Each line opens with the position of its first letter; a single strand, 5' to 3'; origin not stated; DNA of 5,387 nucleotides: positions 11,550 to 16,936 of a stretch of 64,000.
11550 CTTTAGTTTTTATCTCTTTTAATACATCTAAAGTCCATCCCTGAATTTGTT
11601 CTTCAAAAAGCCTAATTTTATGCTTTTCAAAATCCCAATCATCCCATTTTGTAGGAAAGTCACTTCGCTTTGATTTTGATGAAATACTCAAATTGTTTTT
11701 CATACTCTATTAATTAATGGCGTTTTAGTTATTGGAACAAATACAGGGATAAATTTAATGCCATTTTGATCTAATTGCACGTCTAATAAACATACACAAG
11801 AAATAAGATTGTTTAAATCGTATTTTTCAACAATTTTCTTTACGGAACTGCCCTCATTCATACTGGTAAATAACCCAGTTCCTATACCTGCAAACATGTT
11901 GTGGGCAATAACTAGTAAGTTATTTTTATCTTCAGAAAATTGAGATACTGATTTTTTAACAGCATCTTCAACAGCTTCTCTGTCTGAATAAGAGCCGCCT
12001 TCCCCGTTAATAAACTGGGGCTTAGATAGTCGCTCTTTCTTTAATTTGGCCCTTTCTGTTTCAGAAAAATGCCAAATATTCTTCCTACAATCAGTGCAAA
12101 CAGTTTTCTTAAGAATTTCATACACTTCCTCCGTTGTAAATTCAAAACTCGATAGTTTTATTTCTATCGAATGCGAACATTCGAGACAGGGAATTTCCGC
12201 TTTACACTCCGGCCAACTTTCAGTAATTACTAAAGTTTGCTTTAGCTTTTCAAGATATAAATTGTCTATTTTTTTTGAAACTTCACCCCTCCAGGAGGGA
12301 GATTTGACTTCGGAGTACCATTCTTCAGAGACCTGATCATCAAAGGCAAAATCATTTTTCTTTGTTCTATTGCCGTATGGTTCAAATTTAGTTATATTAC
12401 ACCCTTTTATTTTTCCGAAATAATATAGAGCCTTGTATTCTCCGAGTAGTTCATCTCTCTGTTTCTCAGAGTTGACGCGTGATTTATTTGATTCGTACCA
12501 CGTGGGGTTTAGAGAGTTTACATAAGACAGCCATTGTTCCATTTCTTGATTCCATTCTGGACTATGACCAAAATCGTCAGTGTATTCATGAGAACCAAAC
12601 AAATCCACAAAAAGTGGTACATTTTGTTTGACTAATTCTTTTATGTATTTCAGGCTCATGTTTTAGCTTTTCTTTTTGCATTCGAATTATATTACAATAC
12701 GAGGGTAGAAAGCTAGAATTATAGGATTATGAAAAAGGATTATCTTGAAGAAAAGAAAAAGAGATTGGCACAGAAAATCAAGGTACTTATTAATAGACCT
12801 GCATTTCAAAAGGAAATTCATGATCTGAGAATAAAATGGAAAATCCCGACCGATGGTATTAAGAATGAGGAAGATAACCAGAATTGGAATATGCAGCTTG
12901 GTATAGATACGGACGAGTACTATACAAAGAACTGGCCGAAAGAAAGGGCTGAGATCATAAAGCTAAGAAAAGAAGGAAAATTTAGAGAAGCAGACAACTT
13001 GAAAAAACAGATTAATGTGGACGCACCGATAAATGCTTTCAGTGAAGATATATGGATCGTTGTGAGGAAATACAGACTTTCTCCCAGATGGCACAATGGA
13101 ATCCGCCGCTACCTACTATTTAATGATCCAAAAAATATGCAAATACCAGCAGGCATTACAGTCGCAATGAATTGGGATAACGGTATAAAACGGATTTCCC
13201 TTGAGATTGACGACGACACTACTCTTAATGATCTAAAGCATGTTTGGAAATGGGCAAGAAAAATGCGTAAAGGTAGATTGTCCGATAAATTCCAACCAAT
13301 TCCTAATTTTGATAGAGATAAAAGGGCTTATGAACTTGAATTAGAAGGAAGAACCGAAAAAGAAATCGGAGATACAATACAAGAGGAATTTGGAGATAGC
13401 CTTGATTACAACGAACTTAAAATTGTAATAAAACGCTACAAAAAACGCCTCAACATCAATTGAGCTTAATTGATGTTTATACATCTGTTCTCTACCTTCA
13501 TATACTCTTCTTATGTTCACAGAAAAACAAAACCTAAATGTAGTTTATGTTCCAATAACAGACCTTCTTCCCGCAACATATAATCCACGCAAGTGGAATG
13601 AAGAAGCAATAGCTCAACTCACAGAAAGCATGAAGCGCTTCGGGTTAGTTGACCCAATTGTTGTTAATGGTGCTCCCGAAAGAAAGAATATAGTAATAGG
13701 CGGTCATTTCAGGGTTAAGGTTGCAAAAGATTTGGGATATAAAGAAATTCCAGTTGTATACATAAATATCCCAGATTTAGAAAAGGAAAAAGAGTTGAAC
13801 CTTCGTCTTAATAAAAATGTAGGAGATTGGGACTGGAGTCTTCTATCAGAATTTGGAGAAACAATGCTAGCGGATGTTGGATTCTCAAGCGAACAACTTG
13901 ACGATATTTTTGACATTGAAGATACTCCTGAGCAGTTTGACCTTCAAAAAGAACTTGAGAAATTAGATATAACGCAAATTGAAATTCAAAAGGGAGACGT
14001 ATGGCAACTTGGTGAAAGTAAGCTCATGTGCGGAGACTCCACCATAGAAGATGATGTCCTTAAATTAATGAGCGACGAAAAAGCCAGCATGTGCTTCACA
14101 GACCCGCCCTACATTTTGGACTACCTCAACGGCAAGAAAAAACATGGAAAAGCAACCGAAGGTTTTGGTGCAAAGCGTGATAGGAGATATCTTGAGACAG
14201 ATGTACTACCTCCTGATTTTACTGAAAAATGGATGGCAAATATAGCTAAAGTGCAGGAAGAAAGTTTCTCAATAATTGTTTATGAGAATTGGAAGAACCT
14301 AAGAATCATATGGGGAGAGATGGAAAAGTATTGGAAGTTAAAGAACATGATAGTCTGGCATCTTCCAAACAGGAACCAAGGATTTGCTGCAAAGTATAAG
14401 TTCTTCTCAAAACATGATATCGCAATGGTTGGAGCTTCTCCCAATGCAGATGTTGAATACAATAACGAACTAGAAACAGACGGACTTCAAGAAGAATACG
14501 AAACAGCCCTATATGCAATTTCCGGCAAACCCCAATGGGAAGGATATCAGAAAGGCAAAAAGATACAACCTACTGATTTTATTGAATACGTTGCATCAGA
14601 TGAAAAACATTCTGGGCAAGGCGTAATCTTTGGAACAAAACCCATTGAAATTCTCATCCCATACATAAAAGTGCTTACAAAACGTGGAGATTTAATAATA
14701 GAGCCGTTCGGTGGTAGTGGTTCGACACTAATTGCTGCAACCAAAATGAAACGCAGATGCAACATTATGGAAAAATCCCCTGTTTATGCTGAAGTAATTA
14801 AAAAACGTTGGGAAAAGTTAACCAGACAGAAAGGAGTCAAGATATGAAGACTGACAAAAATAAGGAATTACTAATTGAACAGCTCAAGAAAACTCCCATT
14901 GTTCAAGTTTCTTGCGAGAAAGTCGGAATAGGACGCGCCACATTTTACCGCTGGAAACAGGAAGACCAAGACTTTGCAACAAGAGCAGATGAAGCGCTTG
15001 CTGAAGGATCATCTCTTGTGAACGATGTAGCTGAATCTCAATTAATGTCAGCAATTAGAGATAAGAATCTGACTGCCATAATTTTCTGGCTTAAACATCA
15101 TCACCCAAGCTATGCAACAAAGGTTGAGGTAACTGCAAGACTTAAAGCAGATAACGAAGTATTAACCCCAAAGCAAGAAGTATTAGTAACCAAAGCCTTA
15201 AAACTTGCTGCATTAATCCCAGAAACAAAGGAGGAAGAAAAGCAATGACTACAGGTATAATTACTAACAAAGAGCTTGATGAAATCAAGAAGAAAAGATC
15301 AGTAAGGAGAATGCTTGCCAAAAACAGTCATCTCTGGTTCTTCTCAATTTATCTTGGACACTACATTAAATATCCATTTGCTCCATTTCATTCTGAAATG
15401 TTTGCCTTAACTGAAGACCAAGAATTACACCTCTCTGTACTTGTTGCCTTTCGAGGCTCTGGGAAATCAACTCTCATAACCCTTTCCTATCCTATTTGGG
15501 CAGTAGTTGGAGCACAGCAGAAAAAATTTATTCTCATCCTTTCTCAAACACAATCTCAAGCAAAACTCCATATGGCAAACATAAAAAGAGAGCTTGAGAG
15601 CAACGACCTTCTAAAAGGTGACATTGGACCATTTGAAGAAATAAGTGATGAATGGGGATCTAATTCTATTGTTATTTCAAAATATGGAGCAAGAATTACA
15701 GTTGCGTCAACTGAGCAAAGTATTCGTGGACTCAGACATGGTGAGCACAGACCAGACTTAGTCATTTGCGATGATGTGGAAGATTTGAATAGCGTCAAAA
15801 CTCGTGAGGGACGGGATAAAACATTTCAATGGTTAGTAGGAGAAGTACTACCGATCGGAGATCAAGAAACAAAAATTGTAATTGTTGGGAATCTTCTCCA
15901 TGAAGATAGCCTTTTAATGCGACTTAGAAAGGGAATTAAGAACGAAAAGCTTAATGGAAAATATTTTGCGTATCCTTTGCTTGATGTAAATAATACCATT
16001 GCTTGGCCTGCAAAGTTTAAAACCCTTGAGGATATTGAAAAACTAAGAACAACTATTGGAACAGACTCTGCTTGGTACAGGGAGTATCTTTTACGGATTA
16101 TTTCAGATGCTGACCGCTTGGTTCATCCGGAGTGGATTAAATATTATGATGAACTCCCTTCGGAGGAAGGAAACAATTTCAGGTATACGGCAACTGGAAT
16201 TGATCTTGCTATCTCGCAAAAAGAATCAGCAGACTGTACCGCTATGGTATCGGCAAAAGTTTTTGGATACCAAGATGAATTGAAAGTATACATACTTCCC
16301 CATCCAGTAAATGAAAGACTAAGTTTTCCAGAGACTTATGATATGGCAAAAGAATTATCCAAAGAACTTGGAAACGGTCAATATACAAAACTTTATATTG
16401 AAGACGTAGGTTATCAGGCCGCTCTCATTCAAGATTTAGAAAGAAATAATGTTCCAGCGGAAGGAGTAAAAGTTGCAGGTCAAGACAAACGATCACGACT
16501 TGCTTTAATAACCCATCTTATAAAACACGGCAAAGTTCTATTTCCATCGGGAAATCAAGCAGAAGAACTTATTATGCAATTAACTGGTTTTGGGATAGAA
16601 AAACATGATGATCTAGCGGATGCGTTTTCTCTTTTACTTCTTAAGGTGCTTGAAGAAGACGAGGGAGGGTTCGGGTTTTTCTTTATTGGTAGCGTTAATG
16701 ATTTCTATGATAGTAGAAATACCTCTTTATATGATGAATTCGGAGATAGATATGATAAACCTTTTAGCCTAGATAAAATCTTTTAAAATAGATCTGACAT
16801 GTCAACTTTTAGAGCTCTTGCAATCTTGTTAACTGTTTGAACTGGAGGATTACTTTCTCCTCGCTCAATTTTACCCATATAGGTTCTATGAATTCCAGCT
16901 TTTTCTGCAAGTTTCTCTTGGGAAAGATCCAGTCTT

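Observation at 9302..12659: Tightly packed five-gene minus-strand operon of unknown function containing an HNH nuclease, inside the phage-like element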

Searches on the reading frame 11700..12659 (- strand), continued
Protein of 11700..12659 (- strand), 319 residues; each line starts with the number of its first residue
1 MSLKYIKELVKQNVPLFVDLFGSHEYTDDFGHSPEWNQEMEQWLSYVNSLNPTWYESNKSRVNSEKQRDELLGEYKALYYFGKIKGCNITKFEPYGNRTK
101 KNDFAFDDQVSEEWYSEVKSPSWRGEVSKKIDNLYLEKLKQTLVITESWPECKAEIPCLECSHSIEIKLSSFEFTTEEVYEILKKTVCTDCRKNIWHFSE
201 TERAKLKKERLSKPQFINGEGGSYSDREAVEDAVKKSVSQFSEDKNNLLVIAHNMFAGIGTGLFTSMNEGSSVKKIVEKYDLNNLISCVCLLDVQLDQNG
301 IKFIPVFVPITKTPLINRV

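Call 54: list_cluster_members(proteins=[window:11700-12656:-, window:11131-11700:-, window:10513-11121:-, window:9588-10502:-, window:7017-8570:+, window:15245-16783:+, window:13513-14844:+])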
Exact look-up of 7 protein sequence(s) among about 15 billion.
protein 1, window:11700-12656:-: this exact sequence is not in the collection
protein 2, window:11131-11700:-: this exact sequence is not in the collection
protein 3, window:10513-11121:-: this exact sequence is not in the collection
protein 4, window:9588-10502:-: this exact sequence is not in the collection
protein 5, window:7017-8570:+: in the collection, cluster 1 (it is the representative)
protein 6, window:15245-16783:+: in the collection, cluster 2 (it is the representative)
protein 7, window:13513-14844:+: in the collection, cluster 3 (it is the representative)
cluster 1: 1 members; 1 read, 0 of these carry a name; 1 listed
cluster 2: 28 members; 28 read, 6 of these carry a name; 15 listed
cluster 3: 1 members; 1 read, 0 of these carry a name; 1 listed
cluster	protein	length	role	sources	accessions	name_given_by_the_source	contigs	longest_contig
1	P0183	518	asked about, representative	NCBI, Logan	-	-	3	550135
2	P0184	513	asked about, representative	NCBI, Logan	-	-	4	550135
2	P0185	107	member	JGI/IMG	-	hypothetical protein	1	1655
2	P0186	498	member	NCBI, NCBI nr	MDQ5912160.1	MAG: hypothetical protein QG568_373, partial [Patescibacteria group bacterium] | hypothetical protein [Patescibacteria group bacterium]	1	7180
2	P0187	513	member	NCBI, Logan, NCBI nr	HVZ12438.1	MAG TPA: hypothetical protein VG965_05390 [Patescibacteria group bacterium] | hypothetical protein [Patescibacteria group bacterium]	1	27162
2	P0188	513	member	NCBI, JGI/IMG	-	phage terminase large subunit-like protein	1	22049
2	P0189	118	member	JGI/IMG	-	hypothetical protein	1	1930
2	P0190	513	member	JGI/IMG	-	predicted phage terminase large subunit-like protein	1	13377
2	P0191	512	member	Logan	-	-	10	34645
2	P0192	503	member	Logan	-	-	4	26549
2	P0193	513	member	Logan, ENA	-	-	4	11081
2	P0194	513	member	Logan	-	-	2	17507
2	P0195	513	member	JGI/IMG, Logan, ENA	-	-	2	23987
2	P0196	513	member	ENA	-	-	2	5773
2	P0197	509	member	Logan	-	-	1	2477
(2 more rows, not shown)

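Call 63: search_protein_families(library=pfam, proteins=[L015:225-2561:+, L015:4544-4891:+, L017:8926-9549:+], max_evalue=1)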
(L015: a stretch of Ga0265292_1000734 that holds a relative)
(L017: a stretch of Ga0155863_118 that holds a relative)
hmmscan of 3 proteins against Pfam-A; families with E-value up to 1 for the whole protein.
L015:225-2561:+ (778 aa): 8 families
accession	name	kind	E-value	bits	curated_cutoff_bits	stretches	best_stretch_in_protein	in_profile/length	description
PF04851.21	ResIII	-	9.2e-20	71.6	22.5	1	3-192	2-163/164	Type III restriction enzyme, res subunit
PF18766.7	SWI2_SNF2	-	4.4e-08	33.5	26.7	1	8-196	1-160/221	SWI2/SNF2 ATPase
PF00270.35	DEAD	-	4.7e-06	26.9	26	1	20-192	8-161/167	DEAD/DEAH box helicase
PF00271.37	Helicase_C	-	0.0048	17.6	23.5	1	315-374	52-109/110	Helicase conserved C-terminal domain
PF00004.35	AAA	-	0.046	14.6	21.2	0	92-174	37-79/131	ATPase family associated with various cellular activities (AAA)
PF25199.1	nSTAND_NTPase5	-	0.048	13.9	34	0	14-45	26-56/145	Novel STAND NTPase 5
PF24883.2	NPHP3_N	-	0.074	13.7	24.8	1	20-57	12-49/164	Nephrocystin 3, N-terminal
PF13401.12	AAA_22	-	0.16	12.7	27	1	29-179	4-108/130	AAA domain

L015:4544-4891:+ (115 aa): 4 families
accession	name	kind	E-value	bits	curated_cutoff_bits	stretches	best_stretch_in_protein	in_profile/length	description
PF13310.11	Virulence_RhuM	-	1.3e-08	34.9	33.7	1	65-104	1-40/252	Virulence protein RhuM family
PF04603.18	Mog1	-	0.021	15.7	27.4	1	1-76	22-87/139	Ran-interacting Mog1 protein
PF22979.2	HTH_69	-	0.17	12.3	27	1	32-59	27-54/69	Winged helix-turn-helix domain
PF00196.25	GerE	-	0.18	11.9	23.5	1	33-57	19-43/57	Bacterial regulatory proteins, luxR family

L017:8926-9549:+ (207 aa): 1 family
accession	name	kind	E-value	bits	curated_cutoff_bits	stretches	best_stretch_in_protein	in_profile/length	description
PF09478.16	CBM49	-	0.061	14.1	23.4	1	43-85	9-50/80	Carbohydrate binding domain CBM49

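Call 103: search_protein_families(library=padloc, proteins=[L001:5538-5999:+, L016:1916-2536:+], max_evalue=0.01)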
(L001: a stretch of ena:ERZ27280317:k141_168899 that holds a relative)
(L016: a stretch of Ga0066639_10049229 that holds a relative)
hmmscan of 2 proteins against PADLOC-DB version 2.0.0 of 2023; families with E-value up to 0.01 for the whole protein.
L001:5538-5999:+ (153 aa): 1 family
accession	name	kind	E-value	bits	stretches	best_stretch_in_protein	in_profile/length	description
PDLC03836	DzbB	-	0.0036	14.8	0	19-136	201-321/341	-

L016:1916-2536:+ (206 aa): 0 families

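Call 107: search_dna_similar(query=window:11703-12659:-, collection=plasmids, mode=protein, max_evalue=0.001, max_rows=12)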
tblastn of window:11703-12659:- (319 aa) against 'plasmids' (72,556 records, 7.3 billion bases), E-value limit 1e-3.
No match.

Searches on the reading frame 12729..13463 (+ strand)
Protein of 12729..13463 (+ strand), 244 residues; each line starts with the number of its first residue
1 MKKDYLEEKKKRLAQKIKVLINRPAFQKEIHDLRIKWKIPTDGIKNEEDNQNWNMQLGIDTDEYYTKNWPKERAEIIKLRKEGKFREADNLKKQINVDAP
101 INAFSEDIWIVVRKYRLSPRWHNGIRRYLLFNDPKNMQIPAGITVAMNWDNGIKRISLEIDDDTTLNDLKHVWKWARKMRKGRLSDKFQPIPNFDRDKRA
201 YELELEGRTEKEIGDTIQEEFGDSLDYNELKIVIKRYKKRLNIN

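Call 3: search_protein_families(library=pfam, proteins=[window:12729-13463:+], max_evalue=1)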
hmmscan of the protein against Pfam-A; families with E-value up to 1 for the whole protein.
window:12729-13463:+ (244 aa): 1 family
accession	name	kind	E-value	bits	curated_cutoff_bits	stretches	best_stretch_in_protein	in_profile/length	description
PF01202.28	SKI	-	0.062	13.9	22.1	1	59-89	21-51/159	Shikimate kinase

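Call 4: search_protein_families(library=padloc, proteins=[window:12729-13463:+], max_evalue=1)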
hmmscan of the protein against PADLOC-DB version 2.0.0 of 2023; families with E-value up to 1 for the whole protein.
window:12729-13463:+ (244 aa): 0 families

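Call 5: search_protein_families(library=phrogs, proteins=[window:12729-13463:+], max_evalue=1)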
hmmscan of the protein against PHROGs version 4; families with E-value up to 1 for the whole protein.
window:12729-13463:+ (244 aa): 1 family
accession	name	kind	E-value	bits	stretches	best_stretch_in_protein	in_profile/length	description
phrog_9398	-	unknown function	0.14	13.5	0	86-123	5-37/103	-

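Call 6: search_protein_families(library=ncbifam, proteins=[window:12729-13463:+], max_evalue=1)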
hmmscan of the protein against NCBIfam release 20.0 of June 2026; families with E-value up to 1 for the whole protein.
window:12729-13463:+ (244 aa): 0 families

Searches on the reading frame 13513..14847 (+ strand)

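Call 3: search_protein_families(library=pfam, proteins=[window:13513-14847:+], max_evalue=1)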
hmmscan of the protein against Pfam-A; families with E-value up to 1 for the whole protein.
window:13513-14847:+ (444 aa): 6 families
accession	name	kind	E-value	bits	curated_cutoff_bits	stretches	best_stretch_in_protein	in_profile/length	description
PF01555.25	N6_N4_Mtase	-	1.3e-18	68.2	26.7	1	192-431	2-221/221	DNA methylase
PF02195.25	ParB_N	-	1.5e-11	44.6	26.3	1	11-90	4-84/95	ParB N-terminal domain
PF01170.24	UPF0020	-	0.0057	16.8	22.3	1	390-438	27-74/197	RMKL-like, methyltransferase domain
PF02086.21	MethyltransfD12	-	0.048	13.8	22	0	383-437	10-70/253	D12 class N6 adenine-specific DNA methyltransferase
PF03602.21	Cons_hypoth95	-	0.059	13.5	24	0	394-439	44-90/182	Conserved hypothetical protein 95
PF11616.13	EZH2_WD-Binding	-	0.13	12.7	25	1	240-265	4-27/30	WD repeat binding protein EZH2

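Call 66: search_protein_families(library=padloc, proteins=[window:13513-14847:+], max_evalue=0.001)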
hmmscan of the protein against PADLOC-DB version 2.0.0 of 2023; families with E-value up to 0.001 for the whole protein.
window:13513-14847:+ (444 aa): 33 families (the best 25 are shown)
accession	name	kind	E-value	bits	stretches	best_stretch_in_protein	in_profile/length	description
PDLC03229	MTase_II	-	6.7e-48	161.5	2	13-213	13-223/436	Type II methyltransferase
PDLC03371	MTase_II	-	2.2e-29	100.8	1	181-439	20-258/260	Type II methyltransferase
PDLC03216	MTase_II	-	2e-16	57.9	1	181-437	21-259/364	Type II methyltransferase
PDLC03299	MTase_II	-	2.2e-16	58.2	1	168-435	14-259/296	Type II methyltransferase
PDLC03308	MTase_II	-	1.5e-12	45.2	1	364-440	324-402/419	Type II methyltransferase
PDLC03738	oMTase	-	3.7e-12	43.6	1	180-436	26-268/376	orphan methyltransferase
PDLC03228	MTase_II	-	1.9e-10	38.9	1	347-434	120-206/227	Type II methyltransferase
PDLC03387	MTase_II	-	9.8e-10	36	1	366-434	208-276/289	Type II methyltransferase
PDLC03353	MTase_II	-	1.5e-09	35.8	1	181-435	18-252/260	Type II methyltransferase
PDLC03265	MTase_II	-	2.4e-09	35.1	1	374-436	269-331/333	Type II methyltransferase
PDLC03339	MTase_II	-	1.6e-08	31.7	1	375-438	213-276/399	Type II methyltransferase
PDLC03320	MTase_II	-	4.3e-08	30.7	1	186-439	47-280/289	Type II methyltransferase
PDLC03238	MTase_II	-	4.5e-08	30.6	1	376-440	308-370/428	Type II methyltransferase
PDLC03302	MTase_II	-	4.7e-08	30.2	1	182-433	15-260/626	Type II methyltransferase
PDLC03354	MTase_II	-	1.3e-07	29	1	376-436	325-385/425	Type II methyltransferase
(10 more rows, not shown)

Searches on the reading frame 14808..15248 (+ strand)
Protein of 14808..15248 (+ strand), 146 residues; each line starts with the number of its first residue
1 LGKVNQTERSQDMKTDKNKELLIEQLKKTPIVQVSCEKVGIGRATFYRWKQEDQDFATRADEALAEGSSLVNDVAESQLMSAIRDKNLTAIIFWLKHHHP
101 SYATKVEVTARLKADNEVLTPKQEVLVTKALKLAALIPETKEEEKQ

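Call 10: search_protein_families(library=pfam, proteins=[window:14808-15248:+], max_evalue=0.01)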
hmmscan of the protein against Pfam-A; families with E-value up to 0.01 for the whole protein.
window:14808-15248:+ (146 aa): 1 family
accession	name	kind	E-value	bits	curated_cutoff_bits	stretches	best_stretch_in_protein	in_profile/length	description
PF13022.12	HTH_Tnp_1_2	-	2.3e-07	31.4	27.9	1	14-112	11-109/122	Helix-turn-helix of insertion element transposase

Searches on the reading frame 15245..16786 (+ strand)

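Call 10: search_protein_families(library=pfam, proteins=[window:15245-16786:+], max_evalue=0.01)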
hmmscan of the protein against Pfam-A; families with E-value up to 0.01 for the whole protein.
window:15245-16786:+ (513 aa): 2 families
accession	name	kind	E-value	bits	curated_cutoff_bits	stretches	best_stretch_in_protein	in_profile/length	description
PF17289.8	Terminase_6C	-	1.7e-08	35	22.6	1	318-466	2-153/155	Terminase RNaseH-like domain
PF03237.21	Terminase_6N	-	0.0019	18.3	22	1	70-177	6-104/215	Terminase large subunit, T4likevirus-type, N-terminal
